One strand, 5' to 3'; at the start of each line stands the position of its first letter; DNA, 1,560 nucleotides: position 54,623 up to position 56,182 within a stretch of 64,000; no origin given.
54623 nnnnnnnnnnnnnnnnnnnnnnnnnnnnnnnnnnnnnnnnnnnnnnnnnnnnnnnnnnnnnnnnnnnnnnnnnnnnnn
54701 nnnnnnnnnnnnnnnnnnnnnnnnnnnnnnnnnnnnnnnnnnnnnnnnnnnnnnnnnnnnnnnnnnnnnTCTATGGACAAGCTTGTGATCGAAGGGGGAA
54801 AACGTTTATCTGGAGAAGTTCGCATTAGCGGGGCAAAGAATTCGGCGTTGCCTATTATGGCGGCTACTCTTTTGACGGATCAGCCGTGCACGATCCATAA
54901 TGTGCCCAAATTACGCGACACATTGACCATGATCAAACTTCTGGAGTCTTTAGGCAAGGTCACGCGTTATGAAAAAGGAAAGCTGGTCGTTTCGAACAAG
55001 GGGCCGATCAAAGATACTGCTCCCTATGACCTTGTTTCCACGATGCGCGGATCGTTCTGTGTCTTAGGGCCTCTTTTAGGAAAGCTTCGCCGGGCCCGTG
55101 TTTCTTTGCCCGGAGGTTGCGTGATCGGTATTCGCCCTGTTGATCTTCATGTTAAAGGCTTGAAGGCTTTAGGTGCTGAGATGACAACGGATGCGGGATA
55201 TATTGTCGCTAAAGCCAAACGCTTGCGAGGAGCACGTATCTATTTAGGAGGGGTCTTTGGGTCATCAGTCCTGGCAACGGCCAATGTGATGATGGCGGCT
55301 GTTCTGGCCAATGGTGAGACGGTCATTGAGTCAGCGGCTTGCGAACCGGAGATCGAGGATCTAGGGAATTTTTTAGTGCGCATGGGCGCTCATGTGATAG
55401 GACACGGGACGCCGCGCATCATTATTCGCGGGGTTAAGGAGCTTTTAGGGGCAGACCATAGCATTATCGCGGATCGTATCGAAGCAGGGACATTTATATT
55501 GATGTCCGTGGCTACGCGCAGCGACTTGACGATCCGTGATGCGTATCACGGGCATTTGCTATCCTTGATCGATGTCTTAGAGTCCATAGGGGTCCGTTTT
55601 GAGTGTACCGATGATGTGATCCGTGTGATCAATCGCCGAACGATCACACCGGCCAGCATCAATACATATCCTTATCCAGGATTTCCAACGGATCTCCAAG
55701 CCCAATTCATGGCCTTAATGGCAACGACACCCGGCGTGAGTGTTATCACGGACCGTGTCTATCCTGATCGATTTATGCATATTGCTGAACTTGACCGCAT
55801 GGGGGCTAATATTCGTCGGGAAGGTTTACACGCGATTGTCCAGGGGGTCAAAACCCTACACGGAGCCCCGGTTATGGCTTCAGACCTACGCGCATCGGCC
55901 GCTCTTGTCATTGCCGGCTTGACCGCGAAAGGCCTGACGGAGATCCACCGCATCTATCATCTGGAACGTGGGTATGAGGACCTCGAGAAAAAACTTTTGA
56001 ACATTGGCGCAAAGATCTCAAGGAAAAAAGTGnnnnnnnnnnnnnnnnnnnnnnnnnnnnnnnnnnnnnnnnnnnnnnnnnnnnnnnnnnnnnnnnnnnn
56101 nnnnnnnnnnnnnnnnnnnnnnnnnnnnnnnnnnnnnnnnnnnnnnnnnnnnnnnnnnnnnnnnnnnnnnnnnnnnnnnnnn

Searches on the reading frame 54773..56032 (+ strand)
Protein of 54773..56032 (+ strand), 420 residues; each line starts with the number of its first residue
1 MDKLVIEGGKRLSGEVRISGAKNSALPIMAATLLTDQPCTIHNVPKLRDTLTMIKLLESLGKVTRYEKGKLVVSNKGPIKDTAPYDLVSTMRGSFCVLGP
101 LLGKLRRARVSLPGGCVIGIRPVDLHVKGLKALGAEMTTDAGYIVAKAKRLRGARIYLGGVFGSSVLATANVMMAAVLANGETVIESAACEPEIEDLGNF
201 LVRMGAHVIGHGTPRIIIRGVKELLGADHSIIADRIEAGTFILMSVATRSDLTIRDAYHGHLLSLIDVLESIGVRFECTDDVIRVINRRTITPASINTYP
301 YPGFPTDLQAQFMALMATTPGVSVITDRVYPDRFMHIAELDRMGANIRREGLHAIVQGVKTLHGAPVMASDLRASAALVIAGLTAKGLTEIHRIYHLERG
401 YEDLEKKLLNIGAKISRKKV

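Call 82: search_protein_families(library=pfam, proteins=[window:54773-56032:+], max_evalue=0.00001)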
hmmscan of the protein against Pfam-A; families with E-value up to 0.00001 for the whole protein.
window:54773-56032:+ (420 aa): 1 family
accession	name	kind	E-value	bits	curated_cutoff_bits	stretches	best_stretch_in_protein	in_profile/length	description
PF00275.25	EPSP_synthase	-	2.1e-98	330.2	22.8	1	7-408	2-417/417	EPSP synthase (3-phosphoshikimate 1-carboxyvinyltransferase)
